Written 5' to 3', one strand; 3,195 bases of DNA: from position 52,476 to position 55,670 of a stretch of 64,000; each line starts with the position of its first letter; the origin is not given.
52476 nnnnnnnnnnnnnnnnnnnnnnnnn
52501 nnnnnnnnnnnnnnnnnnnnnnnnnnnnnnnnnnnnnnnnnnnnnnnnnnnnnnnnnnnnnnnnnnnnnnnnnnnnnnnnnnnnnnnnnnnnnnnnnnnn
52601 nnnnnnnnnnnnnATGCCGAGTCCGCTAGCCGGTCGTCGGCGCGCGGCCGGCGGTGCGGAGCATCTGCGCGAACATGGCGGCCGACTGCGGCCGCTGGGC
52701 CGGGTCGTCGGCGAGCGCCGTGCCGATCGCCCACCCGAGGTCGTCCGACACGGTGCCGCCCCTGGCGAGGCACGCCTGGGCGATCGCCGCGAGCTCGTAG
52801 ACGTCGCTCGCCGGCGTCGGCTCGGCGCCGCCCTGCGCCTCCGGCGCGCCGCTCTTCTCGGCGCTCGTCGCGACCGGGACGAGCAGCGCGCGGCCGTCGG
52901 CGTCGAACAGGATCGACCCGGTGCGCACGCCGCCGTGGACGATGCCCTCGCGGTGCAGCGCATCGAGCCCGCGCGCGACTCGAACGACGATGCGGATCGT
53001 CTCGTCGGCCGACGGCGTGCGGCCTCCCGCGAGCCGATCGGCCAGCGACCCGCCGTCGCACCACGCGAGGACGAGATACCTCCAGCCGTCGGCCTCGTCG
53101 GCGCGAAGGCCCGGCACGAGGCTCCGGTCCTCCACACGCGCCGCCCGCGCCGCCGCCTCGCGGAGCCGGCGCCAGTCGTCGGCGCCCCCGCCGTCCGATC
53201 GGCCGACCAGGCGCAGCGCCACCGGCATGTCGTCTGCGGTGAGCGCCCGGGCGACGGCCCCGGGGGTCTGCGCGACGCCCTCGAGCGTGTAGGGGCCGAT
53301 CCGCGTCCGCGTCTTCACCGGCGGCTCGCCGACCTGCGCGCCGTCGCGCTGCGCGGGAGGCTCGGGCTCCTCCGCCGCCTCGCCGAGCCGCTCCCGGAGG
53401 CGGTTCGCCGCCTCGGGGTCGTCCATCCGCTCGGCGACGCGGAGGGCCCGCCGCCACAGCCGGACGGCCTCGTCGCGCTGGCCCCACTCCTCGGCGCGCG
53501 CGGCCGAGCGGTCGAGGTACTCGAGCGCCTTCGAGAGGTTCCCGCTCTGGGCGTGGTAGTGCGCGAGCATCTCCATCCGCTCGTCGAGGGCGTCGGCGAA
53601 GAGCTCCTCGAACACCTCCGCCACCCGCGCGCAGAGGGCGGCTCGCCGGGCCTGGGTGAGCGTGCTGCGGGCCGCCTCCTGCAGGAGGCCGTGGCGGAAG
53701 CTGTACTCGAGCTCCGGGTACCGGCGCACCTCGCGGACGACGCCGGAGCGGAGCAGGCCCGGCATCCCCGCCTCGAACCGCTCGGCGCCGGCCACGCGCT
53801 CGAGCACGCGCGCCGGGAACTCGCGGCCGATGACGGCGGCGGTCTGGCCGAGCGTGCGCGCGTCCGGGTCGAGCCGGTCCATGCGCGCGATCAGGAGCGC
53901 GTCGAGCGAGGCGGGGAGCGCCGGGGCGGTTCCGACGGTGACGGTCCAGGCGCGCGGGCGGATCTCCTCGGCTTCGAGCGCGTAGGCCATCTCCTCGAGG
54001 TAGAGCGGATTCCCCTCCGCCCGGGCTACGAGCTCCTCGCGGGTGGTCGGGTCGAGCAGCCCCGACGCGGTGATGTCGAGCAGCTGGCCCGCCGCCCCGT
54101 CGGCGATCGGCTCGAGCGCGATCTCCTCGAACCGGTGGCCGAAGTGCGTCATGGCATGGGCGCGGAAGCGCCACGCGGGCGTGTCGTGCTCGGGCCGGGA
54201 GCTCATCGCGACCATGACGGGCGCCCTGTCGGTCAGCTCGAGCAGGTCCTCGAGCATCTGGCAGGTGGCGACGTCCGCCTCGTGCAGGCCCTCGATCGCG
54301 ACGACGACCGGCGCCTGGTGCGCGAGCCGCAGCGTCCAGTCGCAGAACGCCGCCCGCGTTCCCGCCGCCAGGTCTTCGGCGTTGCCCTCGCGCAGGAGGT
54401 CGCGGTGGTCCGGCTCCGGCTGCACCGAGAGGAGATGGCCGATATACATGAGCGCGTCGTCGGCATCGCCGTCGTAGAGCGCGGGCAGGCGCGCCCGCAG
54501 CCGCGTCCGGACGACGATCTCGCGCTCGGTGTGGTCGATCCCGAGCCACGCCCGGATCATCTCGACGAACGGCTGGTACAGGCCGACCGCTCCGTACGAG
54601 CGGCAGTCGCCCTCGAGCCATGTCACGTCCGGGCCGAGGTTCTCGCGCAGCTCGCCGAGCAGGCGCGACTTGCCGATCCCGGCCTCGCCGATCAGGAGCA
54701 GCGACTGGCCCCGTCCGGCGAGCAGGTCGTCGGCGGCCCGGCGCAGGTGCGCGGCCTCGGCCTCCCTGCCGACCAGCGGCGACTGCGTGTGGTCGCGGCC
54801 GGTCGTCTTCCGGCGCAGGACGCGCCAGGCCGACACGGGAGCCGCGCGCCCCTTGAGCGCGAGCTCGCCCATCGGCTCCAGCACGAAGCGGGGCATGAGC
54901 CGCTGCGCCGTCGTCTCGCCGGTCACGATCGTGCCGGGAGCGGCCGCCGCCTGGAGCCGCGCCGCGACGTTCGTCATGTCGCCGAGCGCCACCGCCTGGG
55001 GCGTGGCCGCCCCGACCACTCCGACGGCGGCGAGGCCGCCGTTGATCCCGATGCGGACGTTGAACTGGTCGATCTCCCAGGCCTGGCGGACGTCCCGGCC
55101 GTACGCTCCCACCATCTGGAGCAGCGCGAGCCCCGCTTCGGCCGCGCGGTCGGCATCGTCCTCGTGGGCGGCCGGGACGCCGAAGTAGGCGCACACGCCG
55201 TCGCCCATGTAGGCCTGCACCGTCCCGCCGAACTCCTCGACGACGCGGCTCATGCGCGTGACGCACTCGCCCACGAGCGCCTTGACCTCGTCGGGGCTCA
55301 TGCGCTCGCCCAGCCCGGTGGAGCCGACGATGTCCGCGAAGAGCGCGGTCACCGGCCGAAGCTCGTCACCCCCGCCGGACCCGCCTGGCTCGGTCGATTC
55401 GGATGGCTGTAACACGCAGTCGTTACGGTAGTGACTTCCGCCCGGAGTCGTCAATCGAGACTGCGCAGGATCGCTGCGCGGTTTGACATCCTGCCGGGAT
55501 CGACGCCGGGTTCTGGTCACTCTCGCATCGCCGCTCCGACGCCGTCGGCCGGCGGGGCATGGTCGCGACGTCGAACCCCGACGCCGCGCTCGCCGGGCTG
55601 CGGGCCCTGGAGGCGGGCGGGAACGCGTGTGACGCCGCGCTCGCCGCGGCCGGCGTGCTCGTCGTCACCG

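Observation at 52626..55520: Cyclase - P-loop ATPase - TPR protein ending in a degenerate kinase domain, tail-to-tail with a real Ser/Thr kinase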

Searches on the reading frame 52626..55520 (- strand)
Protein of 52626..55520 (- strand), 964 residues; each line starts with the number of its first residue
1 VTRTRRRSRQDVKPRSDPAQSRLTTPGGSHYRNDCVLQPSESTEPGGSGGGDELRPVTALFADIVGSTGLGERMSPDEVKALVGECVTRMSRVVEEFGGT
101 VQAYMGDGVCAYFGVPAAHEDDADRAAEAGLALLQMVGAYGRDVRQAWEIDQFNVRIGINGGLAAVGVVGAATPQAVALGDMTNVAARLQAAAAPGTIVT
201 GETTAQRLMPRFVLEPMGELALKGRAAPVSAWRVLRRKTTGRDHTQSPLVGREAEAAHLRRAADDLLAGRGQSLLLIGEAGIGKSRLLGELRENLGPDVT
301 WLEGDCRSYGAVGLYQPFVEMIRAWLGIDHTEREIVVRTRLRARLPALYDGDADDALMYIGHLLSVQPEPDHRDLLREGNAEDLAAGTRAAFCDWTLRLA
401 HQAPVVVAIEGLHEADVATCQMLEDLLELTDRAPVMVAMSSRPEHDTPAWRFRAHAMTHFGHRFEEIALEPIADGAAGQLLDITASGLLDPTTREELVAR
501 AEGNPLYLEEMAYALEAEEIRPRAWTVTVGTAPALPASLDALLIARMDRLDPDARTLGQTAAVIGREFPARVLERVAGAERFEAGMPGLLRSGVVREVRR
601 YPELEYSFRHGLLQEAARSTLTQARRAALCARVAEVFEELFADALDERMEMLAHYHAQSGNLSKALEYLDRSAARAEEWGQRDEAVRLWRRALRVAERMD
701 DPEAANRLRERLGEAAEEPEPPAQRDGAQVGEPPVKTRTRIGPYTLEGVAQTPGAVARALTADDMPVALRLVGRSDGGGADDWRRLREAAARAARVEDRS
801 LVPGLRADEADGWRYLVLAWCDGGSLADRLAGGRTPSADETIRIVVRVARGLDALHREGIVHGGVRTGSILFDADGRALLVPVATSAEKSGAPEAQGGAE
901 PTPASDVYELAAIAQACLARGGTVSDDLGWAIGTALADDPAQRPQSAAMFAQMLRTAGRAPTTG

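Call 5: search_protein_families(library=pfam, proteins=[window:52626-55520:-], max_evalue=0.01)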
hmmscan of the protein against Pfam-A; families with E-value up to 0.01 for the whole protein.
window:52626-55520:- (964 aa): 6 families
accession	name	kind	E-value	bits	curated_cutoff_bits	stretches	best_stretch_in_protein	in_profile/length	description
PF00211.25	Guanylate_cyc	-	2.4e-23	83.1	21.9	1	55-226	7-174/183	Adenylate and Guanylate cyclase catalytic domain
PF13191.12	AAA_16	-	2.4e-21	77.4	32.6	1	248-437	1-166/167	AAA ATPase domain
PF00069.31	Pkinase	-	1.1e-06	28.7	31.7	1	794-876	53-135/263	Protein kinase domain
PF07714.23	PK_Tyr_Ser-Thr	-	0.00017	21.4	23.1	1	784-875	46-138/258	Protein tyrosine and serine/threonine kinase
PF13401.12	AAA_22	-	0.00064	20.5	27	1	271-437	5-118/130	AAA domain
PF07719.23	TPR_2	-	0.0057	17.1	27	0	651-676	6-31/34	Tetratricopeptide repeat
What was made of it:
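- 54843..55358 (-): Class III nucleotide cyclase catalytic domain (964-numbering 55-226). Both metal Asp are kept (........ 55317-55340; AYMGDG 55197-55214), as are the transition-state Asn and Arg (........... 54954-54986). The base-specifying positions are non-canonical (Gln-Ala in place of Lys; Val in place of Asp/Thr). Pfam PF00211 E 2.4e-23 (call 5).
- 54210..54779 (-): STAND-type NTPase (AAA_16; 964-numbering 248-437). Walker A is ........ (54666-54689). Walker B is VVVAIEG (within 54273-54308), where the second acidic residue is Gly in the window's subclade. Pfam PF13191 E 2.4e-21, 77.4 bits against a 32.6 cut-off (call 5).
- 53370..54101 (-): Helical arm, winged-helix region and five TPR-like helices. 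The five helices are at 53370-53654 (929-numbering 588-682). Only a sub-threshold TPR_2 hit, E 0.0057 (call 5).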

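Call 10: find_encoding_contigs(protein=window:52626-55520:-, flank=10000, max_places=4)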
Protein window:52626-55520:- (964 aa): no gene with exactly this product is on record in the collection.

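Call 14: find_homologous_proteins(query=window:52626-55520:-, max_evalue=1e-20)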
Query window:52626-55520:- (964 aa): 3380 proteins with E <= 1e-20 among 8000 candidates; the best 120 are listed.
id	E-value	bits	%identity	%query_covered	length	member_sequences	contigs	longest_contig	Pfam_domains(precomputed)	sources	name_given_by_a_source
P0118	0.0e+0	1905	96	94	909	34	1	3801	PF00069.32,PF00211.26,PF13191.13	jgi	-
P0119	0.0e+0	1792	91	94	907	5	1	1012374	PF00069.32,PF00211.26,PF13191.13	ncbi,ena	-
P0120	0.0e+0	1788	89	96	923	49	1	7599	PF00069.32,PF00211.26,PF13191.13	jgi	jgi:class 3 adenylate cyclase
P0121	0.0e+0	1783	88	96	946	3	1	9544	PF00069.32,PF00211.26,PF13191.13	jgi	jgi:class 3 adenylate cyclase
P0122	0.0e+0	1717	85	96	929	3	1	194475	PF00069.32,PF00211.26,PF13191.13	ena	-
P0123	0.0e+0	1716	84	96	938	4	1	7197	PF13401.13,PF00211.26,PF13191.13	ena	-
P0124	0.0e+0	1712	87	94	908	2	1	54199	PF00069.32,PF13401.13,PF00211.26,PF13191.13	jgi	jgi:class 3 adenylate cyclase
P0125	0.0e+0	1707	85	96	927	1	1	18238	PF13401.13,PF00211.26,PF13191.13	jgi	jgi:class 3 adenylate cyclase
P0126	0.0e+0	1700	85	96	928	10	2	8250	PF13401.13,PF00211.26,PF13191.13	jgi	jgi:class 3 adenylate cyclase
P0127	0.0e+0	1694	86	94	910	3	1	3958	PF07714.24,PF00069.32,PF13401.13,PF00211.26,PF13191.13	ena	-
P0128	0.0e+0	1689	85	94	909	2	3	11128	PF07714.24,PF00069.32,PF00211.26,PF13191.13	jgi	jgi:class 3 adenylate cyclase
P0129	0.0e+0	1689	85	94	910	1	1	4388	PF07714.24,PF00069.32,PF00211.26,PF13191.13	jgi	jgi:class 3 adenylate cyclase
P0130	0.0e+0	1683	85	94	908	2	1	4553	PF07714.24,PF00069.32,PF00211.26,PF13191.13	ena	-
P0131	0.0e+0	1681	85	94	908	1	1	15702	PF00069.32,PF00211.26,PF13191.13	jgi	jgi:class 3 adenylate cyclase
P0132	0.0e+0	1670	84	94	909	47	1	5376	PF00069.32,PF00211.26,PF13191.13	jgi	-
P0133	0.0e+0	1665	84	94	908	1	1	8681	PF07714.24,PF00069.32,PF00211.26,PF13191.13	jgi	jgi:class 3 adenylate cyclase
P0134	0.0e+0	1661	84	94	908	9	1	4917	PF00211.26,PF13191.13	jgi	-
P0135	0.0e+0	1655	83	96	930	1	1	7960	PF13401.13,PF00211.26,PF13191.13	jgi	jgi:class 3 adenylate cyclase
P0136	0.0e+0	1608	82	94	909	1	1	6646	PF07714.24,PF00069.32,PF13401.13,PF00211.26,PF13191.13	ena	-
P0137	0.0e+0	1605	82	94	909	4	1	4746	PF07714.24,PF00069.32,PF00211.26,PF13191.13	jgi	-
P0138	0.0e+0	1418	72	96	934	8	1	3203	PF00069.32,PF13401.13,PF00211.26,PF13191.13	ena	-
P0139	0.0e+0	1358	69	95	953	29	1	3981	PF07714.24,PF00069.32,PF00211.26,PF13191.13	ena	-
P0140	0.0e+0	1356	70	95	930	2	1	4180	PF07714.24,PF00069.32,PF00211.26,PF13191.13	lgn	-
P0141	0.0e+0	1354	84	77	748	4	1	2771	PF07714.24,PF00069.32,PF13401.13,PF13191.13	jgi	jgi:hypothetical protein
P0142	0.0e+0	1350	71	95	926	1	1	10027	PF13401.13,PF00211.26,PF13191.13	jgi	jgi:class 3 adenylate cyclase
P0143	0.0e+0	1342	82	78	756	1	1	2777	PF13191.13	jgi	jgi:hypothetical protein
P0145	0.0e+0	1145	61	95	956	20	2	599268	PF00211.26,PF13191.13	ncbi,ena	-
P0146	0.0e+0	1130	60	95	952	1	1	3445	PF00211.26,PF13191.13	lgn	-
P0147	0.0e+0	1114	60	95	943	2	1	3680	PF00069.32,PF00211.26,PF13191.13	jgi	jgi:class 3 adenylate cyclase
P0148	0.0e+0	1111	60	94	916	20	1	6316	PF00211.26,PF13191.13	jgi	-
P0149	6.6e-298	1009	56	95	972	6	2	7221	PF07714.24,PF00069.32,PF00211.26,PF13191.13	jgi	jgi:class 3 adenylate cyclase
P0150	4.7e-237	808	49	94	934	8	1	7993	PF00069.32,PF00211.26,PF13191.13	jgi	jgi:class 3 adenylate cyclase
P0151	5.7e-236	804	48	94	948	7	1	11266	PF07714.24,PF00069.32,PF00211.26,PF13191.13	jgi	jgi:class 3 adenylate cyclase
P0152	5.6e-235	801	48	94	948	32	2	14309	PF07714.24,PF00069.32,PF00211.26,PF13191.13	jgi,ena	-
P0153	6.3e-235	801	49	94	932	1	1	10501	PF07714.24,PF00069.32,PF00211.26,PF13191.13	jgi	jgi:class 3 adenylate cyclase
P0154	2.0e-233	796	47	94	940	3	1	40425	PF07714.24,PF00069.32,PF00211.26,PF13191.13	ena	-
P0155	3.8e-233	795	48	94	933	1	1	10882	PF00069.32,PF00211.26,PF13191.13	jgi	jgi:class 3 adenylate cyclase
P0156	4.7e-232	791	47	94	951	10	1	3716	PF07714.24,PF00069.32,PF00211.26,PF13191.13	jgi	jgi:class 3 adenylate cyclase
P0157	5.9e-231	788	48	95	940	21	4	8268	PF00069.32,PF00211.26,PF13191.13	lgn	-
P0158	3.6e-230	785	48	94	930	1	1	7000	PF00069.32,PF00211.26,PF13191.13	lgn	-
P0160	6.7e-225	768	48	94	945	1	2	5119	PF07714.24,PF00069.32,PF00211.26,PF13191.13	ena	-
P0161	2.3e-221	756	55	71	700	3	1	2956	PF13401.13,PF00211.26,PF13191.13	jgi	jgi:class 3 adenylate cyclase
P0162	4.5e-221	755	61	66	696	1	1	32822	PF00211.26,PF13191.13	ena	-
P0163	1.5e-219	750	56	68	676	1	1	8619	PF13401.13,PF00211.26,PF13191.13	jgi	-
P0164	1.7e-219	750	55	70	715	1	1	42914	PF00211.26,PF13191.13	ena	-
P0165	6.5e-219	748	55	70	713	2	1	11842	PF13240.12,PF12773.14,PF00211.26,PF13191.13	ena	-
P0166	1.7e-218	746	54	71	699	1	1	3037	PF13401.13,PF00211.26,PF13191.13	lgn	-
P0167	2.9e-217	742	51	72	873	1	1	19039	PF13240.12,PF00498.32,PF16697.11,PF13401.13,PF00211.26,PF13191.13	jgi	jgi:class 3 adenylate cyclase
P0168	3.0e-217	742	55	69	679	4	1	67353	PF00211.26,PF13191.13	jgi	jgi:class 3 adenylate cyclase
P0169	7.4e-217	741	54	69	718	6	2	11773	PF13401.13,PF00211.26,PF13191.13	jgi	jgi:class 3 adenylate cyclase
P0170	5.6e-216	738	56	69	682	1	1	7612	PF00211.26,PF13191.13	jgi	jgi:class 3 adenylate cyclase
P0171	6.6e-216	738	55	69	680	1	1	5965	PF00211.26,PF13191.13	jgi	jgi:class 3 adenylate cyclase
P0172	1.4e-215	737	53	72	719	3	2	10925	PF13240.12,PF00211.26,PF13191.13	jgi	jgi:class 3 adenylate cyclase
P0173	2.2e-215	736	56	69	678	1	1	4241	PF00211.26,PF13191.13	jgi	jgi:class 3 adenylate cyclase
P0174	2.2e-215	736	55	69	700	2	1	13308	PF00211.26,PF13191.13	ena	-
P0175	7.6e-215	734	53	70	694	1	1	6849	PF00211.26,PF13191.13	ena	-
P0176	1.4e-214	733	52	72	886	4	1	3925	PF13240.12,PF00498.32,PF16697.11,PF13401.13,PF00211.26,PF13191.13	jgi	jgi:class 3 adenylate cyclase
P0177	1.6e-214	733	51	72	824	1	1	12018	PF00498.32,PF12773.14,PF16697.11,PF00211.26,PF13191.13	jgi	jgi:class 3 adenylate cyclase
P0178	4.3e-214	732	53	71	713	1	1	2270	PF13401.13,PF00211.26,PF13191.13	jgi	jgi:class 3 adenylate cyclase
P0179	9.3e-214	731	54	70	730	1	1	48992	PF13240.12,PF00211.26,PF13191.13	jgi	jgi:class 3 adenylate cyclase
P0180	1.1e-213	730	55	70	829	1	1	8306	PF13240.12,PF00498.32,PF12773.14,PF16697.11,PF00211.26,PF13191.13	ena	-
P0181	1.3e-213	730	51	73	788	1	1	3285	PF00211.26,PF13248.12,PF13191.13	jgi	jgi:class 3 adenylate cyclase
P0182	1.4e-213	730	53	69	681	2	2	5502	PF00211.26,PF13191.13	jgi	jgi:class 3 adenylate cyclase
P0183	1.9e-213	730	52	72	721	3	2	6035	PF13240.12,PF13401.13,PF00211.26,PF13191.13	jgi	jgi:class 3 adenylate cyclase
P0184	5.0e-213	728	53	73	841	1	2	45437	PF00498.32,PF16697.11,PF00211.26,PF13191.13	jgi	jgi:class 3 adenylate cyclase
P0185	1.2e-212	727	53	70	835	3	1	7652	PF00498.32,PF12773.14,PF16697.11,PF13401.13,PF00211.26,PF13191.13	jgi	jgi:class 3 adenylate cyclase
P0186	1.4e-212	727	53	69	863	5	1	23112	PF00498.32,PF16697.11,PF00211.26,PF13191.13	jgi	jgi:class 3 adenylate cyclase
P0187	2.3e-212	726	52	72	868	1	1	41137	PF00498.32,PF12773.14,PF16697.11,PF00211.26,PF13191.13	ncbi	ncbi:MAG: adenylate/guanylate cyclase domain-containing protein [Gaiellaceae bacterium]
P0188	7.1e-212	724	54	71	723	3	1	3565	PF13240.12,PF13401.13,PF00211.26,PF13191.13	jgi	jgi:class 3 adenylate cyclase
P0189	1.1e-211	724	52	70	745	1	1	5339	PF13240.12,PF00211.26,PF13191.13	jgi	jgi:class 3 adenylate cyclase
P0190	1.3e-211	724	54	70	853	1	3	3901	PF13240.12,PF00498.32,PF12773.14,PF16697.11,PF13401.13,PF00211.26,PF13191.13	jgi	jgi:class 3 adenylate cyclase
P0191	1.4e-211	723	54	70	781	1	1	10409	PF13240.12,PF12773.14,PF00211.26,PF13191.13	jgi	jgi:class 3 adenylate cyclase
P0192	4.8e-211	722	53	69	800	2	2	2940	PF00498.32,PF16697.11,PF00211.26,PF13191.13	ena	-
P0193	6.2e-211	721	54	68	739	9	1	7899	PF13240.12,PF12773.14,PF00211.26,PF13248.12,PF13191.13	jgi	jgi:class 3 adenylate cyclase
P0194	7.0e-211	721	52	73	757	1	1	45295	PF00211.26,PF13191.13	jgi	jgi:class 3 adenylate cyclase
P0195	7.6e-211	721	53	69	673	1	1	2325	PF00211.26,PF13191.13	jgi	jgi:predicted ATPase/class 3 adenylate cyclase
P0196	7.8e-211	721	54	69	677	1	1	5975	PF00211.26,PF13191.13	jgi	jgi:class 3 adenylate cyclase/predicted ATPase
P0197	9.3e-211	721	54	70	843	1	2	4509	PF00498.32,PF16697.11,PF00211.26,PF13191.13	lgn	-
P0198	9.6e-211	721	51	72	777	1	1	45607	PF13240.12,PF00211.26,PF13191.13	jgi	jgi:class 3 adenylate cyclase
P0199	1.1e-210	720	54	69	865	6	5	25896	PF00498.32,PF16697.11,PF00211.26,PF13191.13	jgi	jgi:class 3 adenylate cyclase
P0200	2.0e-210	720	54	69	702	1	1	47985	PF00211.26,PF13191.13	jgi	jgi:class 3 adenylate cyclase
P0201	2.7e-210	719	53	69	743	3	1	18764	PF13240.12,PF12773.14,PF00211.26,PF13248.12,PF13191.13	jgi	jgi:class 3 adenylate cyclase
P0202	4.1e-210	719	55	69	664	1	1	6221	PF13401.13,PF00211.26,PF13191.13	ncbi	-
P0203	8.1e-210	718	54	69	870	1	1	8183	PF00498.32,PF16697.11,PF13401.13,PF00211.26,PF13191.13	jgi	jgi:class 3 adenylate cyclase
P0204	2.5e-209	716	52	72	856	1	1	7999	PF13240.12,PF00498.32,PF16697.11,PF00211.26,PF13191.13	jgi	jgi:class 3 adenylate cyclase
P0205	2.8e-209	716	53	69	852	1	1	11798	PF00498.32,PF16697.11,PF00211.26,PF13191.13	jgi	jgi:class 3 adenylate cyclase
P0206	5.1e-209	715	54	70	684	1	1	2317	PF00211.26,PF13191.13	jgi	jgi:class 3 adenylate cyclase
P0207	9.5e-209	714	52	72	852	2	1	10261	PF13240.12,PF00498.32,PF12773.14,PF16697.11,PF00211.26,PF13191.13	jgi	jgi:class 3 adenylate cyclase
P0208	1.2e-208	714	53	70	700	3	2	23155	PF00211.26,PF13191.13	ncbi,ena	-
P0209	2.8e-208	713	54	70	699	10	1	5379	PF00211.26,PF13191.13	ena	-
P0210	7.3e-208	711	54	69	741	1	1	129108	PF13240.12,PF00211.26,PF13248.12,PF13191.13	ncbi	ncbi:MAG: AAA family ATPase [Actinomycetota bacterium]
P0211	1.1e-207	711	53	69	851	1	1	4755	PF00498.32,PF16697.11,PF00211.26,PF13191.13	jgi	jgi:class 3 adenylate cyclase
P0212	1.4e-207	710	55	68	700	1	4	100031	PF00211.26,PF13191.13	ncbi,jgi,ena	-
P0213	2.1e-207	710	53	70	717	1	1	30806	PF00211.26,PF13191.13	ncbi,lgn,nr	ncbi:MAG TPA: adenylate/guanylate cyclase domain-containing protein [Actinomycetota bacterium]|nr:ad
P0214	2.2e-207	710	54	69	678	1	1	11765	PF00211.26,PF13191.13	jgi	jgi:class 3 adenylate cyclase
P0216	5.3e-207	708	53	70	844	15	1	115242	PF00498.32,PF16697.11,PF00211.26,PF13191.13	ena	-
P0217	6.3e-207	708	55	67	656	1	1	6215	PF00211.26,PF13191.13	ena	-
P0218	8.2e-207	708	53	70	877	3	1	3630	PF00498.32,PF16697.11,PF13401.13,PF00211.26,PF13191.13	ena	-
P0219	9.3e-207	707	51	73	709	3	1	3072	PF00211.26,PF13191.13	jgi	jgi:class 3 adenylate cyclase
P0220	1.1e-206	707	53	69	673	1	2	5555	PF00211.26,PF13191.13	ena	-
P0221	1.4e-206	707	54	68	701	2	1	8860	PF13401.13,PF00211.26,PF13191.13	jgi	jgi:class 3 adenylate cyclase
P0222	2.2e-206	706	52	71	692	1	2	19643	PF00211.26,PF13191.13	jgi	jgi:class 3 adenylate cyclase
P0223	2.4e-206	706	52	69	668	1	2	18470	PF00211.26,PF13191.13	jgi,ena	jgi:class 3 adenylate cyclase/predicted ATPase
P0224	3.2e-206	706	55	67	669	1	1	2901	PF00211.26,PF13191.13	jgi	jgi:class 3 adenylate cyclase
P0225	3.2e-206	706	54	68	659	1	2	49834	PF00211.26,PF13191.13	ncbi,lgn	-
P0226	3.7e-206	706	55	67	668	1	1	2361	PF19916.5,PF00211.26,PF13191.13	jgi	jgi:class 3 adenylate cyclase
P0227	5.1e-206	705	55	67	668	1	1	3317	PF19916.5,PF00211.26,PF13191.13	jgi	jgi:class 3 adenylate cyclase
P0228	5.7e-206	705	55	67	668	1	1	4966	PF19916.5,PF00211.26,PF13191.13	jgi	jgi:class 3 adenylate cyclase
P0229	5.8e-206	705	53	69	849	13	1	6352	PF00498.32,PF16697.11,PF00211.26,PF13191.13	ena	-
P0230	7.0e-206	705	54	69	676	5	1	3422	PF00211.26,PF13191.13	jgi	-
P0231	7.0e-206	705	55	67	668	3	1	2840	PF19916.5,PF00211.26,PF13191.13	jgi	jgi:class 3 adenylate cyclase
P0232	1.1e-205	704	53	70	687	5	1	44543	PF00211.26,PF13191.13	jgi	jgi:class 3 adenylate cyclase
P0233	1.3e-205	704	56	67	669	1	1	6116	PF00211.26,PF13191.13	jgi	jgi:class 3 adenylate cyclase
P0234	1.4e-205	704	53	70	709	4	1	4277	PF00211.26,PF13191.13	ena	-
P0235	2.3e-205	703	52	70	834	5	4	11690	PF13240.12,PF00498.32,PF16697.11,PF00211.26,PF13191.13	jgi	jgi:class 3 adenylate cyclase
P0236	2.4e-205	703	53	68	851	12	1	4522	PF00498.32,PF16697.11,PF13401.13,PF00211.26,PF13191.13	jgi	jgi:class 3 adenylate cyclase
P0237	2.7e-205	703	52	69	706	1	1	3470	PF00211.26,PF13191.13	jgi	jgi:class 3 adenylate cyclase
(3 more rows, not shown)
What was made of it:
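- Sister proteins carry FHA domains, which points to phospho-dependent coupling in this family (call 14).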
